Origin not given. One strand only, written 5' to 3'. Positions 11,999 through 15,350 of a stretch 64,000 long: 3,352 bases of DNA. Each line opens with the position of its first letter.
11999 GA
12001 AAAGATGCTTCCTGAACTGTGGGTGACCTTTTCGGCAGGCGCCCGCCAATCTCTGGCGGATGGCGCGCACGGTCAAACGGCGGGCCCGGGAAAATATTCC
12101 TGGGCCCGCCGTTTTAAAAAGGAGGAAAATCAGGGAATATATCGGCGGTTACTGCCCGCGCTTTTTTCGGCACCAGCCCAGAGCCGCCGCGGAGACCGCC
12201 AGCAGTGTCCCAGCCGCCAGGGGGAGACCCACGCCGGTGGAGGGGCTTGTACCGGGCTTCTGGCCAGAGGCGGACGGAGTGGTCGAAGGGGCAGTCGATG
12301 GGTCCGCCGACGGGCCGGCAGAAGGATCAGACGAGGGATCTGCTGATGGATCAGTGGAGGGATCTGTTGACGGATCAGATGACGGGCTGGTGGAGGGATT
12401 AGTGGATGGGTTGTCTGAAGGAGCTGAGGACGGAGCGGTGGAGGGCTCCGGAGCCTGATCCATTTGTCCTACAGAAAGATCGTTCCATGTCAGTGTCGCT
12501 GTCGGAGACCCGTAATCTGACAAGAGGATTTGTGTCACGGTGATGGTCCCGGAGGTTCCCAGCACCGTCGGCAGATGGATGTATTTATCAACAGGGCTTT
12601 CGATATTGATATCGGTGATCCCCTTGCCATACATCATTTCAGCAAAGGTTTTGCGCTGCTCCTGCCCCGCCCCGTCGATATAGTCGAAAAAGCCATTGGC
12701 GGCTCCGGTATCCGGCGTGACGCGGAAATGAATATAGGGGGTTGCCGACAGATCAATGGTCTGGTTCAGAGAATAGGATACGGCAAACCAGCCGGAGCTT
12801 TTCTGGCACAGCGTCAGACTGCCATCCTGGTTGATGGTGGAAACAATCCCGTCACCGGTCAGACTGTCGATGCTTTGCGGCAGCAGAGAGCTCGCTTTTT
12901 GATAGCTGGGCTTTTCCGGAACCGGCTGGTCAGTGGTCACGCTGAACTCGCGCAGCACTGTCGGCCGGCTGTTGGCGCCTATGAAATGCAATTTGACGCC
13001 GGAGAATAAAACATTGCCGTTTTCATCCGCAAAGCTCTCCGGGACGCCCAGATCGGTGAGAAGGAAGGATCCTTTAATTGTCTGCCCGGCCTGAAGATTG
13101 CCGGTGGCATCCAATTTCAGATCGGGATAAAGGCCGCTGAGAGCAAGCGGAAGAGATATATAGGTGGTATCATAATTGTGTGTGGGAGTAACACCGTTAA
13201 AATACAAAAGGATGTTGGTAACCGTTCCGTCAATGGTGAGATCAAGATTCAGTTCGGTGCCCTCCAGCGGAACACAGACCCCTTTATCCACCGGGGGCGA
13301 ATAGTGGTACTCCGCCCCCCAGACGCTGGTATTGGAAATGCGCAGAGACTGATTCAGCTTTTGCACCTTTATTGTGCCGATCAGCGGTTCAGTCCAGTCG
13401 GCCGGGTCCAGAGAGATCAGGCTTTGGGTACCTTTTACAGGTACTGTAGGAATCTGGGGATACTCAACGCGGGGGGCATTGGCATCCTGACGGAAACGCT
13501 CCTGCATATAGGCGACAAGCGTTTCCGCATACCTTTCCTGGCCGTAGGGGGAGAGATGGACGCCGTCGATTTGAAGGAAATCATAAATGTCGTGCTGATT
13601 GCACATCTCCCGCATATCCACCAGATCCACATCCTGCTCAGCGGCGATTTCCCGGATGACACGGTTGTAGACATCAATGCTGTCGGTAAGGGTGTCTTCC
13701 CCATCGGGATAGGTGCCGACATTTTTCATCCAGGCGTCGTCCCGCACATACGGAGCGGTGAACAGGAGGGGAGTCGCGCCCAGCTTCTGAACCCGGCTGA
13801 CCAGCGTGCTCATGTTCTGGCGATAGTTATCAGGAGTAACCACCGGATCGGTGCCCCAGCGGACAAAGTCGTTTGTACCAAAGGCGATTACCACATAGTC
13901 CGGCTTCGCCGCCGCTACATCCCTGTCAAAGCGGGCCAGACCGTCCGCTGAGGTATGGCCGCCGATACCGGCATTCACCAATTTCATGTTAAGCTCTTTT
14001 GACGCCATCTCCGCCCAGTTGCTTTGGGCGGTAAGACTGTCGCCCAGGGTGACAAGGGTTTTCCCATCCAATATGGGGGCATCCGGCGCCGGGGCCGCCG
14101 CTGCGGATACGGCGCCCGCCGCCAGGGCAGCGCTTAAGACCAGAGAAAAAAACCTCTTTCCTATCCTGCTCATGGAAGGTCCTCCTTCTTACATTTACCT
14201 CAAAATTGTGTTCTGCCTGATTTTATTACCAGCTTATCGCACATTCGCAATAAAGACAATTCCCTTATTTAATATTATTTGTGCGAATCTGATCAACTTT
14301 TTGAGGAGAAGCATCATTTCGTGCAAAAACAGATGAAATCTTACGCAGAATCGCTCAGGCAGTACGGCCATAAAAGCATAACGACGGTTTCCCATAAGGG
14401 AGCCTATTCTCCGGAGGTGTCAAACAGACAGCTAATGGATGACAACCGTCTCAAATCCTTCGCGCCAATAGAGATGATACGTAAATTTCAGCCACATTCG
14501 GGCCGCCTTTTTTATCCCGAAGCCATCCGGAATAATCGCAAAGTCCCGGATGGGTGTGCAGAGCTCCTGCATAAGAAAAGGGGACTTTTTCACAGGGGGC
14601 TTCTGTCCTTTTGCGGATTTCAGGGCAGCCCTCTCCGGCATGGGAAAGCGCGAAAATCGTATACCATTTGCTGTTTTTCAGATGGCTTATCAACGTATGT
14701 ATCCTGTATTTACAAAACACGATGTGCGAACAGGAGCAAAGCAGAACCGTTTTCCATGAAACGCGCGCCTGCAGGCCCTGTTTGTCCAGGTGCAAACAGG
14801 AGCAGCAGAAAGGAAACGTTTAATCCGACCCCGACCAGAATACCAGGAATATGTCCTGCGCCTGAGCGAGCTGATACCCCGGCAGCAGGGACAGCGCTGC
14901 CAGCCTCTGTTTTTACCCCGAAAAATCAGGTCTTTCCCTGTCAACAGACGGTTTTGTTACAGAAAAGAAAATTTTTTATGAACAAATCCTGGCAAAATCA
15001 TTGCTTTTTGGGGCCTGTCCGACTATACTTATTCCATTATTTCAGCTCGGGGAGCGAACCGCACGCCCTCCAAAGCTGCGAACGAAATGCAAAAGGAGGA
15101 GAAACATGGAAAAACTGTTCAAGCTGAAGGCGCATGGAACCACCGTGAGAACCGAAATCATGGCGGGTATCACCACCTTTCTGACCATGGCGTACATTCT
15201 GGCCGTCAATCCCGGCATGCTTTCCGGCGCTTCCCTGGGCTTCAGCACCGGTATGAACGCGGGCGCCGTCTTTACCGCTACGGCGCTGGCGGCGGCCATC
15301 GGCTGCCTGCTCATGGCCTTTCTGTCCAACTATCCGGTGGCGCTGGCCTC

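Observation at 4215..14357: Tandem array of three 'wall-anchored exo-enzyme + AraC sensor' cassettes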

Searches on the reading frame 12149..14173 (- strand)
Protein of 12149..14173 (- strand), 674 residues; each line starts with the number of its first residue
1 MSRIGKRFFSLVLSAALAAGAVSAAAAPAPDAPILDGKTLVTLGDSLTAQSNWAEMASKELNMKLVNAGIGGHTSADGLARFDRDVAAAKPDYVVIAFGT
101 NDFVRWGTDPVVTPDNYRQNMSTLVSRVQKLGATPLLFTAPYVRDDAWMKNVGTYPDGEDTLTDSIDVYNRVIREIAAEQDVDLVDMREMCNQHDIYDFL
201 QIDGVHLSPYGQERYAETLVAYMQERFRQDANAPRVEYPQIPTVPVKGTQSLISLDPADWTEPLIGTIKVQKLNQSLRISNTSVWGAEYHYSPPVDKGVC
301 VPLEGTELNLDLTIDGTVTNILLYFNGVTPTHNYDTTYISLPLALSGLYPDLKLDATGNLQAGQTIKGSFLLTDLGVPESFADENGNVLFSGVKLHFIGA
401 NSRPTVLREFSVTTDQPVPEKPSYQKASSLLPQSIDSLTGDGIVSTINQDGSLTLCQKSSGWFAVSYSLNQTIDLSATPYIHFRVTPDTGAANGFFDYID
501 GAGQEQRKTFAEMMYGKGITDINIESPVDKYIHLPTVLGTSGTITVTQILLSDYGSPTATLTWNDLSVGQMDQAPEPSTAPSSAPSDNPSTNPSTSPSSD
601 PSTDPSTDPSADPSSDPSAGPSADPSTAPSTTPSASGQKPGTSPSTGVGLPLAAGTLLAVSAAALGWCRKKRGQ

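Call 3: search_protein_families(library=pfam, proteins=[window:12149-14173:-], max_evalue=0.01)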
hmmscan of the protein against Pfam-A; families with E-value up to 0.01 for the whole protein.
window:12149-14173:- (674 aa): 5 families
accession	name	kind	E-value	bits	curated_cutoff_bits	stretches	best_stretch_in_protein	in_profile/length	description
PF13472.12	Lipase_GDSL_2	-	1.8e-25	90.9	32.9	1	43-213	2-177/178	GDSL-like Lipase/Acylhydrolase family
PF00657.28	Lipase_GDSL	-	8.5e-19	69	23.6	1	40-217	1-206/208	GDSL-like Lipase/Acylhydrolase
PF25182.1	NonGDSL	-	0.00059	19.6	80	1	60-164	64-163/220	Non-GDSL lipase-like family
PF04311.20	DUF459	-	0.0014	18.5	27.2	0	77-220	46-195/197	Protein of unknown function (DUF459)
PF19040.6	SGNH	-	0.0016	18.6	27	1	80-217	76-244/248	SGNH domain (fused to AT3 domains)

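Call 42: search_protein_families(library=ncbifam, proteins=[window:12149-14173:-], max_evalue=0.001)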
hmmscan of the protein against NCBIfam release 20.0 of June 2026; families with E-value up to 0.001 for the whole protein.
window:12149-14173:- (674 aa): 2 families
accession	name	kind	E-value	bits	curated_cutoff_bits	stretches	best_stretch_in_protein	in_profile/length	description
NF007819.1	PRK10528.1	equivalog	3.2e-09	36.8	270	1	31-138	29-135/210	multifunctional acyl-CoA thioesterase I/protease I/lysophospholipase L1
NF042968.1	AcxylEst_AxeA1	equivalog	2.3e-05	22.9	700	1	84-218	337-458/459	acetylxylan esterase AxeA1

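Call 52: find_homologous_proteins(query=window:12149-14173:-, max_evalue=0.00001)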
Query window:12149-14173:- (674 aa): 21 proteins with E <= 0.00001 among 8000 candidates.
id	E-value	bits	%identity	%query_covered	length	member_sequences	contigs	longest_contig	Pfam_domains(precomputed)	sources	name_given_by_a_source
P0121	0.0e+0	1509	100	100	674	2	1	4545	PF13472.13,PF00657.29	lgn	-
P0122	0.0e+0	1288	85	100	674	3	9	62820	PF13472.13,PF00657.29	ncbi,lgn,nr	ncbi:MAG: hypothetical protein HFJ79_04475 [Clostridiales bacterium]|nr:hypothetical protein [Clostr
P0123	1.4e-180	620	48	91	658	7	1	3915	PF13472.13,PF00657.29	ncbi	-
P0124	4.6e-157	542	47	91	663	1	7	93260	PF13472.13,PF00657.29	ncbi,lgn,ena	-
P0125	7.3e-157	542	47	91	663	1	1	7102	PF13472.13,PF00657.29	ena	-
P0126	1.7e-156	541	47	91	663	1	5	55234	PF13472.13,PF00657.29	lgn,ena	-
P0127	1.1e-154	535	47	91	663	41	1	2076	PF13472.13,PF00657.29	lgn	-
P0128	4.6e-153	529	47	95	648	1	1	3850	PF13472.13,PF00657.29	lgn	-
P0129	1.2e-124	435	54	57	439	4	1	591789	PF13472.13,PF00657.29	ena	-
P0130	6.4e-113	397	40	83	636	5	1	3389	PF00404.25,PF25182.2,PF13472.13,PF00657.29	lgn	-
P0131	2.2e-112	395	45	68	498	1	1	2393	PF13472.13,PF00657.29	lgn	-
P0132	7.2e-112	393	39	81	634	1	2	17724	PF00404.25,PF13472.13,PF00657.29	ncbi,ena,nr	ncbi:MAG: hypothetical protein IJU16_02755 [Clostridia bacterium]|nr:hypothetical protein [Clostridi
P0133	7.8e-105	370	38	80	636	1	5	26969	PF00404.25,PF25182.2,PF13472.13,PF00657.29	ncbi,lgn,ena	-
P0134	1.1e-102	363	38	76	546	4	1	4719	PF25182.2,PF13472.13,PF00657.29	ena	-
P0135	1.0e-88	317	42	58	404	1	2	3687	PF13472.13,PF00657.29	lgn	-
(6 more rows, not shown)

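Call 53: find_encoding_contigs(protein=P0122, flank=10000, max_places=4)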
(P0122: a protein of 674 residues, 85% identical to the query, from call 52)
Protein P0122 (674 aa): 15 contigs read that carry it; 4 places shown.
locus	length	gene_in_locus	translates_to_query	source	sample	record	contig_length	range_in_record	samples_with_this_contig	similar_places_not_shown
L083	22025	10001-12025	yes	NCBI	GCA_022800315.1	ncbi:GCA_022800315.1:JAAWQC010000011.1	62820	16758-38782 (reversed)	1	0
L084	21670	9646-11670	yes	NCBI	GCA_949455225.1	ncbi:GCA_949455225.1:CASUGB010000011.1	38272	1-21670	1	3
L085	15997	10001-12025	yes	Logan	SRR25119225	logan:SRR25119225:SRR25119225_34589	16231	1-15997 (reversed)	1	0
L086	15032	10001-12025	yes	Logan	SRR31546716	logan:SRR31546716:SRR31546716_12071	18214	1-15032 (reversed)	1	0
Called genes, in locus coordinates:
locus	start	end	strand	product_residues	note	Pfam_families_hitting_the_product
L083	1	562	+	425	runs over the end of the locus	PF00275:EPSP_synthase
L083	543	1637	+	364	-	PF01264:Chorismate_synt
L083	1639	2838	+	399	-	PF01817:CM_2, PF00800:PDT, PF01842:ACT (faint)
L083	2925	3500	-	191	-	PF06130:PTAC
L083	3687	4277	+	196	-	PF03167:UDG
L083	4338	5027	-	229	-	PF00149:Metallophos (weak)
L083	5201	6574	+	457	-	PF00768:Peptidase_S11, PF13354:Beta-lactamase2, PF07943:PBP5_C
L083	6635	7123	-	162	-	PF00383:dCMP_cyt_deam_1, PF14437:MafB19-deam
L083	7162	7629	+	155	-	PF08211:dCMP_cyt_deam_2, PF00383:dCMP_cyt_deam_1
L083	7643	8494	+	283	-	PF00398:RrnaAD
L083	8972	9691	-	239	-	-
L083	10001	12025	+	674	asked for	PF00657:Lipase_GDSL, PF13472:Lipase_GDSL_2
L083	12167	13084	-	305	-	PF02311:AraC_binding, PF07883:Cupin_2 (weak), PF00165:HTH_AraC, PF12833:HTH_18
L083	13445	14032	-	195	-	PF12844:HTH_19, PF13560:HTH_31, PF01381:HTH_3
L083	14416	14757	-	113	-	PF01196:Ribosomal_L17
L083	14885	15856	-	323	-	PF01193:RNA_pol_L, PF14520:HHH_5 (faint), PF01000:RNA_pol_A_bac, PF03118:RNA_pol_A_CTD, PF26169:HHH_XRCC3_RpoA (weak)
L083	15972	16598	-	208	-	PF00163:Ribosomal_S4, PF01479:S4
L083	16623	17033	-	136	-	PF00411:Ribosomal_S11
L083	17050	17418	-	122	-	PF00416:Ribosomal_S13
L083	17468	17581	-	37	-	PF00444:Ribosomal_L36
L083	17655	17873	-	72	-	PF01176:eIF-1a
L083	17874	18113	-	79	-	-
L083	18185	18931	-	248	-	PF00557:Peptidase_M24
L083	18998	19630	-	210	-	PF00406:ADK, PF13207:AAA_17, PF13238:AAA_18 (weak), PF17213:Hydin_ADK (faint), PF05191:ADK_lid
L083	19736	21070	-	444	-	PF00344:SecY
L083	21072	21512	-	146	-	PF00828:Ribosomal_L27A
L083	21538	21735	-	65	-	PF00327:Ribosomal_L30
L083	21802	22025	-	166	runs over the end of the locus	PF00333:Ribosomal_S5, PF03719:Ribosomal_S5_C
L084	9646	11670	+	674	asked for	PF00657:Lipase_GDSL, PF13472:Lipase_GDSL_2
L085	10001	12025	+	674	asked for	PF00657:Lipase_GDSL, PF13472:Lipase_GDSL_2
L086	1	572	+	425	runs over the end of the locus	PF00275:EPSP_synthase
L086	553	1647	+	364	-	PF01264:Chorismate_synt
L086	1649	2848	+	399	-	PF01817:CM_2, PF00800:PDT, PF01842:ACT (faint)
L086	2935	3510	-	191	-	PF06130:PTAC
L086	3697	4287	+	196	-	PF03167:UDG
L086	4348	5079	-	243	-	PF00149:Metallophos (weak)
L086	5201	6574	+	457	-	PF00768:Peptidase_S11, PF13354:Beta-lactamase2, PF07943:PBP5_C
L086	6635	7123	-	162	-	PF00383:dCMP_cyt_deam_1, PF14437:MafB19-deam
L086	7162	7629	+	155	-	PF08211:dCMP_cyt_deam_2, PF00383:dCMP_cyt_deam_1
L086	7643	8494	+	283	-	PF00398:RrnaAD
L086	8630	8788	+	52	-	-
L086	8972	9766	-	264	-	-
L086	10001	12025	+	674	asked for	PF00657:Lipase_GDSL, PF13472:Lipase_GDSL_2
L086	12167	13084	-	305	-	PF02311:AraC_binding, PF07883:Cupin_2 (weak), PF00165:HTH_AraC, PF12833:HTH_18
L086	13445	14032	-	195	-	PF12844:HTH_19, PF13560:HTH_31, PF01381:HTH_3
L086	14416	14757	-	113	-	PF01196:Ribosomal_L17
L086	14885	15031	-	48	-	?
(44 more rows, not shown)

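Call 75: predict_structure(alignment_id=A7)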
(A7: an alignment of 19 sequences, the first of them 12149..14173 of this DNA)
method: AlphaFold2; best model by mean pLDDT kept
length: 674 residues; sequences in the alignment: 19
mean_pLDDT: 76.4   pTM: 0.71
mean pLDDT of the five models: 76.4, 75.3, 74.1, 73.9, 70.2
residues with pLDDT >= 90: 275; 70-90: 213; 50-70: 68; < 50: 118
segments of 3 or more residues with pLDDT < 50: 1-3, 16-24, 150-154, 576-674
pLDDT, mean of each block of 10 residues (from residue 1): 52 50 60 94 74 88 80 73 88 89 72 90 95 95 69 50 84 96 94 85 78 92 94 91 93 93 86 91 83 92 94 83 89 75 86 86 91 88 93 85 86 78 85 89 83 81 84 94 85 91 93 85 83 91 95 71 93 54 37 31 33 31 33 29 25 28 27 28
secondary structure, 60 per line:
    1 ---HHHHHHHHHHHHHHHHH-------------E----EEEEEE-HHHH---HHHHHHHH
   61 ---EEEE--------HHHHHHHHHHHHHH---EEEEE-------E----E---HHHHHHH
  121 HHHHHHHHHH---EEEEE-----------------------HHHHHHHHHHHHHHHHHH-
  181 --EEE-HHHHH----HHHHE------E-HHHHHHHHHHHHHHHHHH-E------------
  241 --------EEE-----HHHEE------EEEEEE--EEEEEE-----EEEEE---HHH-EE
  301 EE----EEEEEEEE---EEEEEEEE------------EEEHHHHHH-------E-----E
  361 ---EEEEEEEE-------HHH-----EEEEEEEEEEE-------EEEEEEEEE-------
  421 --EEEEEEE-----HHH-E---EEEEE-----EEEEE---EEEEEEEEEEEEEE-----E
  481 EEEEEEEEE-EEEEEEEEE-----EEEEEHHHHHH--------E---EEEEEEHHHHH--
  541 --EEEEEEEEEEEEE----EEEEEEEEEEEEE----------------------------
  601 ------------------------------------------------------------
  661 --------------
elements in order (helices of 4 or more, strands of 3 or more residues): H4-20 E39-44 H46-49 H53-60 E64-67 H76-89 E93-97 H114-130 E134-138 H162-179 E183-185 H187-191 H196-199 H209-226 E249-251 E268-273 E276-281 E287-291 E299-302 E307-314 E318-325 E338-340 H341-346 E364-371 E387-397 E405-413 E423-429 E443-447 E453-457 E461-474 E480-489 E491-499 E505-509 H510-515 E528-533 H534-538 E543-555 E560-572

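Call 77: fold_search(model_id=the predicted structure, library=pdb)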
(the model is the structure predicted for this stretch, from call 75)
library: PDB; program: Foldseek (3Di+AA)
matches with E <= 10: 1604; with E <= 0.001: 171
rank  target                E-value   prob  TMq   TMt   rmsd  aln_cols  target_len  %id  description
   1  1yzf                  8.4e-12  1.00  0.24  0.79   2.9       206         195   25  Crystal structure of the lipase/acylhydrolase from Enterococcus faecalis (released 2005-04-12)
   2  5jd3_A                1.4e-09  1.00  0.23  0.67   3.7       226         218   24  Crystal structure of LAE5, an alpha/beta hydrolase enzyme from the metagenome of Lake Arreo, Spain (released 2016-05-04)
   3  4xup_A                2.3e-09  1.00  0.14  0.24  18.2       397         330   13  Structure of the N-terminal CBM22-1-CBM22-2 tandem domain from Paenibacillus barcinonensis Xyn10C (released 2015-06-03)
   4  4jko_A                2.5e-09  1.00  0.24  0.68   4.2       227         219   25  Crystal structure of a catalytic mutant of Axe2 (Axe2_S15A), an acetylxylan esterase from Geobacillus stearothermophil (released 2014-02-12)
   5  4oap_A                2.9e-09  1.00  0.24  0.68   4.0       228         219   25  An Axe2 mutant (W190I), an acetyl-xylooligosaccharide esterase from Geobacillus Stearmophilus (released 2015-01-14)
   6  4xup_D                3.1e-09  1.00  0.13  0.24  20.2       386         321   12  Structure of the N-terminal CBM22-1-CBM22-2 tandem domain from Paenibacillus barcinonensis Xyn10C (released 2015-06-03)
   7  3rjt_A                3.7e-09  1.00  0.24  0.70   3.4       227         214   22  Crystal structure of lipolytic protein G-D-S-L family from Alicyclobacillus acidocaldarius subsp. acidocaldarius DSM 4 (released 2011-04-27)
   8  5jd3_G                4.1e-09  1.00  0.23  0.68   3.5       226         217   24  Crystal structure of LAE5, an alpha/beta hydrolase enzyme from the metagenome of Lake Arreo, Spain (released 2016-05-04)
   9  5bn1_A                4.8e-09  1.00  0.24  0.69   4.9       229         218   25  Structure of Axe2-W215I, an acetyl xylan esterase from Geobacillus stearothermophilus (released 2016-06-29)
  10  4xup_F                6.4e-09  1.00  0.14  0.24  19.5       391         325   13  Structure of the N-terminal CBM22-1-CBM22-2 tandem domain from Paenibacillus barcinonensis Xyn10C (released 2015-06-03)
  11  4oao_A                6.8e-09  1.00  0.23  0.66   4.0       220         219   26  A mutant of Axe2 (R55A), and acetyl-xylooligosaccharide esterase from Geobacillus Stearmophilus (released 2015-01-14)
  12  9d81                  1.0e-08  1.00  0.22  0.24  22.2       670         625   12  Shigella flexneri bacteriophage Moo19 Gp82 (released 2025-01-15)
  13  4jj4_A                1.1e-08  1.00  0.24  0.67   4.3       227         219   26  Crystal structure of a catalytic mutant of Axe2 (Axe2-D191A), an acetylxylan esterase from Geobacillus stearothermophi (released 2014-03-12)
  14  3mil_B                1.2e-08  1.00  0.25  0.66   3.9       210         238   18  Crystal structure of isoamyl acetate-hydrolyzing esterase from Saccharomyces cerevisiae (released 2010-11-24)
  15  8gr2                  1.3e-08  1.00  0.23  0.66   4.4       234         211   16  Crystal structure of the GDSL-family esterase CJ0610C from Campylobacter jejuni (released 2022-11-16)
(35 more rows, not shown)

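Call 96: search_protein_families(library=padloc, proteins=[window:12149-14173:-], max_evalue=0.001)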
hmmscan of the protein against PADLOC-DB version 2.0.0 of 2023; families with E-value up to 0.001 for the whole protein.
window:12149-14173:- (674 aa): 0 families

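Call 105: find_encoding_contigs(protein=P0124, flank=7000, max_places=2)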
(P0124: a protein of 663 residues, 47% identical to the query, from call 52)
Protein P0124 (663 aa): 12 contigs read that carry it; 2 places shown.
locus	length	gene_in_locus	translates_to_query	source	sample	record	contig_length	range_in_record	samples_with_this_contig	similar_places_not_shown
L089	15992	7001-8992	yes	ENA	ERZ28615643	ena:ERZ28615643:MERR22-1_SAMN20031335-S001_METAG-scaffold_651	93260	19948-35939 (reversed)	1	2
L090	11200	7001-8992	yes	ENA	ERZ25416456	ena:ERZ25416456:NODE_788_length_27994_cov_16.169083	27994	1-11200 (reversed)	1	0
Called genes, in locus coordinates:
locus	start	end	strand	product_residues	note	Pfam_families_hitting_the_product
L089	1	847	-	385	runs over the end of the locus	PF00814:TsaD, PF22521:HypF_C_2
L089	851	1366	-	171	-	PF13302:Acetyltransf_3, PF13523:Acetyltransf_8 (weak), PF13673:Acetyltransf_10, PF00583:Acetyltransf_1, PF13508:Acetyltransf_7, PF08445:FR47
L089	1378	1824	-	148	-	PF01451:LMWPc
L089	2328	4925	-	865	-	PF02739:5_3_exonuc_N, PF01367:5_3_exonuc, PF00476:DNA_pol_A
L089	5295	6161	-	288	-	PF02522:Antibiotic_NAT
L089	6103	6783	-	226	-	-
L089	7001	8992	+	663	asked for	PF00657:Lipase_GDSL, PF13472:Lipase_GDSL_2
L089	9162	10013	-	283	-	PF12833:HTH_18, PF00165:HTH_AraC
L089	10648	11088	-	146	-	-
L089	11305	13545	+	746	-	PF02811:PHP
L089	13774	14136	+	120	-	PF00829:Ribosomal_L21p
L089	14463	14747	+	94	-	PF01016:Ribosomal_L27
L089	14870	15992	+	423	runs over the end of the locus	PF01018:GTP1_OBG, PF01926:MMR_HSR1, PF02421:FeoB_N, PF09269:DUF1967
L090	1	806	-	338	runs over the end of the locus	PF00814:TsaD, PF22521:HypF_C_2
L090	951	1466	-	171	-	PF13302:Acetyltransf_3, PF13523:Acetyltransf_8 (weak), PF13673:Acetyltransf_10, PF00583:Acetyltransf_1, PF13508:Acetyltransf_7, PF08445:FR47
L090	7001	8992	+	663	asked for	PF00657:Lipase_GDSL, PF13472:Lipase_GDSL_2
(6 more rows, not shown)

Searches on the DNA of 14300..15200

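Call 69: search_rna_families(source=window, start=14300, end=15200, threshold=evalue, max_evalue=1)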
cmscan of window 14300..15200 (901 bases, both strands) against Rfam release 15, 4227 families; matches with E-value up to 1: 1.
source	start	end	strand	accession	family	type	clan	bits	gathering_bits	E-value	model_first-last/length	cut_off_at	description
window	14921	14993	-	RF02853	Ysr201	Gene; sRNA;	-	23.9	62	0.021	1-70/70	no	Yersinia sRNA 201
